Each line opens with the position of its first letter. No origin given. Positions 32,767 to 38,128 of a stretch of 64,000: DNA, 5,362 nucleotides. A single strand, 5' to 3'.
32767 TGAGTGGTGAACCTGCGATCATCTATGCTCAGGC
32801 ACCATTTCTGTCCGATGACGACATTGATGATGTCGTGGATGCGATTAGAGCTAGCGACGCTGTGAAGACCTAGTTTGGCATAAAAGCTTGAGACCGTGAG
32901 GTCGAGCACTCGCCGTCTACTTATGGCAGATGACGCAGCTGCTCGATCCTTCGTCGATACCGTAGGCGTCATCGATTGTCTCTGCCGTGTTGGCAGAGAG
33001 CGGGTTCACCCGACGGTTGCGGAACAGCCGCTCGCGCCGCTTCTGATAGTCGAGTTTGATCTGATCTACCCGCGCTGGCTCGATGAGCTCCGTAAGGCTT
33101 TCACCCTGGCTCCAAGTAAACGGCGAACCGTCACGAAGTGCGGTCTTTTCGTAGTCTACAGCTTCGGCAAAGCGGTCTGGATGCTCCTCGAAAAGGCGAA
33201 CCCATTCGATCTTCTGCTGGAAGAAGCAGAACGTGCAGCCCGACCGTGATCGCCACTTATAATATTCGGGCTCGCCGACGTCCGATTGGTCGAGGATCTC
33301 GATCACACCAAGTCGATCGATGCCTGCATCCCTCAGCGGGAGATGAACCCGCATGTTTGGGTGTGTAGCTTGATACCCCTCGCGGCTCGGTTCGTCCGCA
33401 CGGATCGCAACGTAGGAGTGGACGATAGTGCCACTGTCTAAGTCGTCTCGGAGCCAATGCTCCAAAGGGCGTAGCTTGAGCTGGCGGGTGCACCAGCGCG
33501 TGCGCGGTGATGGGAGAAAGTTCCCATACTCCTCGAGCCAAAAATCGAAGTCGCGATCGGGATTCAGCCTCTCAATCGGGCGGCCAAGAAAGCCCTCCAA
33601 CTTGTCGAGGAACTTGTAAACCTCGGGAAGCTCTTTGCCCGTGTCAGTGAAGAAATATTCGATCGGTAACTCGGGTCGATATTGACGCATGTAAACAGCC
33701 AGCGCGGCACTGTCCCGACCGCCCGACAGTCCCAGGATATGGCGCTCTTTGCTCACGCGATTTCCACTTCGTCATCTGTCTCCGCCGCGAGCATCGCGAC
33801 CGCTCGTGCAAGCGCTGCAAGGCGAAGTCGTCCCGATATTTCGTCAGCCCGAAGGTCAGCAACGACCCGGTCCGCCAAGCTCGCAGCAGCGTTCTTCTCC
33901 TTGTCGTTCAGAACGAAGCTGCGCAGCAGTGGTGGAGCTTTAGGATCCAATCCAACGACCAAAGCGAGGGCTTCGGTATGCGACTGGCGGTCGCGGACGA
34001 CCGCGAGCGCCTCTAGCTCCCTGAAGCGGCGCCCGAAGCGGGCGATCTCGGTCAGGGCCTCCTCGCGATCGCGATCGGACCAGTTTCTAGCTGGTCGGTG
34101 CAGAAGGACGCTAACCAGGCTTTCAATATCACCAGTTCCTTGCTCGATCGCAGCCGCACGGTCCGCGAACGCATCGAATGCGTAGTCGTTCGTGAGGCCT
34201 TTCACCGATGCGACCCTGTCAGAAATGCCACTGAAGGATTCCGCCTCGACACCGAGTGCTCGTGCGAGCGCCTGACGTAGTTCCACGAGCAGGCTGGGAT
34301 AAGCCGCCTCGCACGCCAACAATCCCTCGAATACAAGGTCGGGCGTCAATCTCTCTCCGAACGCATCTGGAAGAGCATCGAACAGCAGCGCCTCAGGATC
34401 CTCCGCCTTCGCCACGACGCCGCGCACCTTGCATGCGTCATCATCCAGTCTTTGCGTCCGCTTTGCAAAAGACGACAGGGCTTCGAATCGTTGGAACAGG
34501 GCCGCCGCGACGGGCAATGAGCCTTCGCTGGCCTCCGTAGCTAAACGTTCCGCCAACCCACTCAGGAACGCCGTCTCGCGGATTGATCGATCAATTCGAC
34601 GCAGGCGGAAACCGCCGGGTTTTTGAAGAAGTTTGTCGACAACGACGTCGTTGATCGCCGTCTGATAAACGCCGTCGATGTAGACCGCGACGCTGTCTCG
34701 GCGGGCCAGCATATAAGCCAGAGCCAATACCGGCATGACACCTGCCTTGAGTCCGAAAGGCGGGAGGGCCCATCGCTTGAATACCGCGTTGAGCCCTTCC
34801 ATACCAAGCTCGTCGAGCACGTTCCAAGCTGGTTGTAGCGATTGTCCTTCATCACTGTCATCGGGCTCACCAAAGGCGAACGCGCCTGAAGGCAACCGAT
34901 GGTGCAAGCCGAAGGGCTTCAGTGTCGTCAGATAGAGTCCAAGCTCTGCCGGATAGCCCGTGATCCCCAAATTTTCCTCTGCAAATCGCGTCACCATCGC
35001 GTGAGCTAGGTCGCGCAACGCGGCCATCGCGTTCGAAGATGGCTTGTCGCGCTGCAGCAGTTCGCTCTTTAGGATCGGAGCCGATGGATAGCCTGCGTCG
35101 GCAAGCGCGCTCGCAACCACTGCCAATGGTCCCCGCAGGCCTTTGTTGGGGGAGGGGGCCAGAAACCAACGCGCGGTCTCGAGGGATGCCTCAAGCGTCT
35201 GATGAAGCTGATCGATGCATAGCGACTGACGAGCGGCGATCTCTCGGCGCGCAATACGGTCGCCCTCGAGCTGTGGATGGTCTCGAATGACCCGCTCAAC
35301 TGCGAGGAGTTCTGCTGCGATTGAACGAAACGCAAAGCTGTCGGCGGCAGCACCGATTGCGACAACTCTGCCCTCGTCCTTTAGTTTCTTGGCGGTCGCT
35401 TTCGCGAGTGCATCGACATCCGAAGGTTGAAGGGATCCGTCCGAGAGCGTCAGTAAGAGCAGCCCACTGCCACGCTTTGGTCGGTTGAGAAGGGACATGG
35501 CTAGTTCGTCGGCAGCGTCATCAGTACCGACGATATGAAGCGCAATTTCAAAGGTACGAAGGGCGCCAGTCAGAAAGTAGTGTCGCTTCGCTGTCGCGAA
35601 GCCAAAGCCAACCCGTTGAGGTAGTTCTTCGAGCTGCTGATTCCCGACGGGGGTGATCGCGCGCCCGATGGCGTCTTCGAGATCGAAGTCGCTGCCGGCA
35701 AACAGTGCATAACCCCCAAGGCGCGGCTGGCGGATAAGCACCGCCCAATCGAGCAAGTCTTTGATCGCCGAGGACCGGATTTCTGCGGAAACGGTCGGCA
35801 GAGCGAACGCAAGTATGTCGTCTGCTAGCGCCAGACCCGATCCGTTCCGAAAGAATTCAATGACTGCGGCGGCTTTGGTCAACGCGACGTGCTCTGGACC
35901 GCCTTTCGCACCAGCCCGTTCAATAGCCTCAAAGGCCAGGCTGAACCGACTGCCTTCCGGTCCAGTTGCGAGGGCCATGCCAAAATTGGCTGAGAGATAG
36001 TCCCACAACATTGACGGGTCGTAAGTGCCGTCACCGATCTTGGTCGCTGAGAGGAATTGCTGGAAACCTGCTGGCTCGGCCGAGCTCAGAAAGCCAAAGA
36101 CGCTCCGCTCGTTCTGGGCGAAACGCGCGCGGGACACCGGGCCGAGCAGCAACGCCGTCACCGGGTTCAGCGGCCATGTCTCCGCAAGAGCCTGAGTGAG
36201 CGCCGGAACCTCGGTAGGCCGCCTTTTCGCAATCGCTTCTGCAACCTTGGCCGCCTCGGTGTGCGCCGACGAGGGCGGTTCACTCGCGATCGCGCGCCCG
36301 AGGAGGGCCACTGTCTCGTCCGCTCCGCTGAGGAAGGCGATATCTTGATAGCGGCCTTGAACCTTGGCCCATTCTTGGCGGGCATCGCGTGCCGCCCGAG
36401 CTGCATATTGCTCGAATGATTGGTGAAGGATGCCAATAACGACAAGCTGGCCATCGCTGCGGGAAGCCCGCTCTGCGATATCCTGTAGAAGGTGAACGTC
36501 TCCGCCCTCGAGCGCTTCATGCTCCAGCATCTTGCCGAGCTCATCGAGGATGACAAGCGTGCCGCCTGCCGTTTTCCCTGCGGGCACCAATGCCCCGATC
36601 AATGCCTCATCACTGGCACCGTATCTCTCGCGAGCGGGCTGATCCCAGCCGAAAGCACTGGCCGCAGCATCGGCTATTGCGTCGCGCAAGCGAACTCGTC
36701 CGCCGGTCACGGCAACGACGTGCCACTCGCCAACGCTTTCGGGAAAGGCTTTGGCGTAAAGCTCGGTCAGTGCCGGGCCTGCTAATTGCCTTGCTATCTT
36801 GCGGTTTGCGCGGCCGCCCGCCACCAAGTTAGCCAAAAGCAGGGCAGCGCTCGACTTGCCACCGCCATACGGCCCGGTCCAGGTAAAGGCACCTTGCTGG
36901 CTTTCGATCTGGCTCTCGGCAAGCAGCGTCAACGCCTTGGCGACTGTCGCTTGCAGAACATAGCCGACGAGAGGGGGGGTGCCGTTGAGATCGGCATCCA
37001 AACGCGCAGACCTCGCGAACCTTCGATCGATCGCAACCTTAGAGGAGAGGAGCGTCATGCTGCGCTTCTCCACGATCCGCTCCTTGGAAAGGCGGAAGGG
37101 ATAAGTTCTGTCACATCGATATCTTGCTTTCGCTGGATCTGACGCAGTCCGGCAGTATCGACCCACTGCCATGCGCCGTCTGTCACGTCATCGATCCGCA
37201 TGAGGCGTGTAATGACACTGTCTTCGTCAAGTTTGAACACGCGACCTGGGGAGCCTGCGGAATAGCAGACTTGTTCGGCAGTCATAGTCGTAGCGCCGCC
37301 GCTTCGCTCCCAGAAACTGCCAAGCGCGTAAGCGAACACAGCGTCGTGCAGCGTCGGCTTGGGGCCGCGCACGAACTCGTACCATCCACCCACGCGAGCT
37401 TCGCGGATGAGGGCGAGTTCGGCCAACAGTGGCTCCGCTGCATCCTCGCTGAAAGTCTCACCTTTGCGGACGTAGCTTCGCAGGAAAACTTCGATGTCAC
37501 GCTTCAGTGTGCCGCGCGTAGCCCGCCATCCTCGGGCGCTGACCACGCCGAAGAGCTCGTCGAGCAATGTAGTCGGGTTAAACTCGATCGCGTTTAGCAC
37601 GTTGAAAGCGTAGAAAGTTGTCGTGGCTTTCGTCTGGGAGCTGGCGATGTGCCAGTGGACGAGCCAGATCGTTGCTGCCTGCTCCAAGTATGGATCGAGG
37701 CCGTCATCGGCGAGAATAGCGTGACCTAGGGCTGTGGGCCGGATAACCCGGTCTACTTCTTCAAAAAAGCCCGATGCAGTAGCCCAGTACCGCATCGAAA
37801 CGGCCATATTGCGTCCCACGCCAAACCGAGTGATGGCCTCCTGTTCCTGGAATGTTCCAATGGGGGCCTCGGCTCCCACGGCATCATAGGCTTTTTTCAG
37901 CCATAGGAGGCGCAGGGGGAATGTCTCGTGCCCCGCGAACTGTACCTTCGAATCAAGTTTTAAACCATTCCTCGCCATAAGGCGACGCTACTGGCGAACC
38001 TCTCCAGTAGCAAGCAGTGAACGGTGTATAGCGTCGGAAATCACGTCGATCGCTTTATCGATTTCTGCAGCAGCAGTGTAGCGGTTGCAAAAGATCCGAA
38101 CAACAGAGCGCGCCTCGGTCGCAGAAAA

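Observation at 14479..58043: Element-wide host-LexA (SOS) regulon wired onto conjugation, its regulators and a defence system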

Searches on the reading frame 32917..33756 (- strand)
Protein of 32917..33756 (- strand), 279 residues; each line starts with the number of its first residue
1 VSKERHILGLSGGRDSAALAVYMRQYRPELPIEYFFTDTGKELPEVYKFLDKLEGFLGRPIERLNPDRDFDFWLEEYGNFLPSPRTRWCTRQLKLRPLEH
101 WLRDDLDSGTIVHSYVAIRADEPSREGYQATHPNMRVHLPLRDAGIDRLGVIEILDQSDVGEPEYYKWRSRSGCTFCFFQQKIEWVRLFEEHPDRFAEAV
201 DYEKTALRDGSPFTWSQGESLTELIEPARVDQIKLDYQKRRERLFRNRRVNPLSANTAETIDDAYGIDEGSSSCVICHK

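Call 44: search_protein_families(library=pfam, proteins=[window:32917-33756:-], max_evalue=0.001)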
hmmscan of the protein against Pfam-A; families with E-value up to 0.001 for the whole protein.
window:32917-33756:- (279 aa): 1 family
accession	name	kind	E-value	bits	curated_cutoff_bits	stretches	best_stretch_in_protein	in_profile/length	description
PF01507.26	PAPS_reduct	-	2e-08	34.9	22.5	1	7-105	3-99/175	Phosphoadenosine phosphosulfate reductase domain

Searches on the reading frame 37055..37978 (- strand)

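Call 14: search_protein_families(library=pfam, proteins=[window:37055-37978:-], max_evalue=0.01)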
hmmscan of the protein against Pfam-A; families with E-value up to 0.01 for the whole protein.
window:37055-37978:- (307 aa): 1 family
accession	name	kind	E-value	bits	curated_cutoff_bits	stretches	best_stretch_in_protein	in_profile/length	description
PF13182.11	DUF4007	-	7.4e-78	262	27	1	14-291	1-282/288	Protein of unknown function (DUF4007)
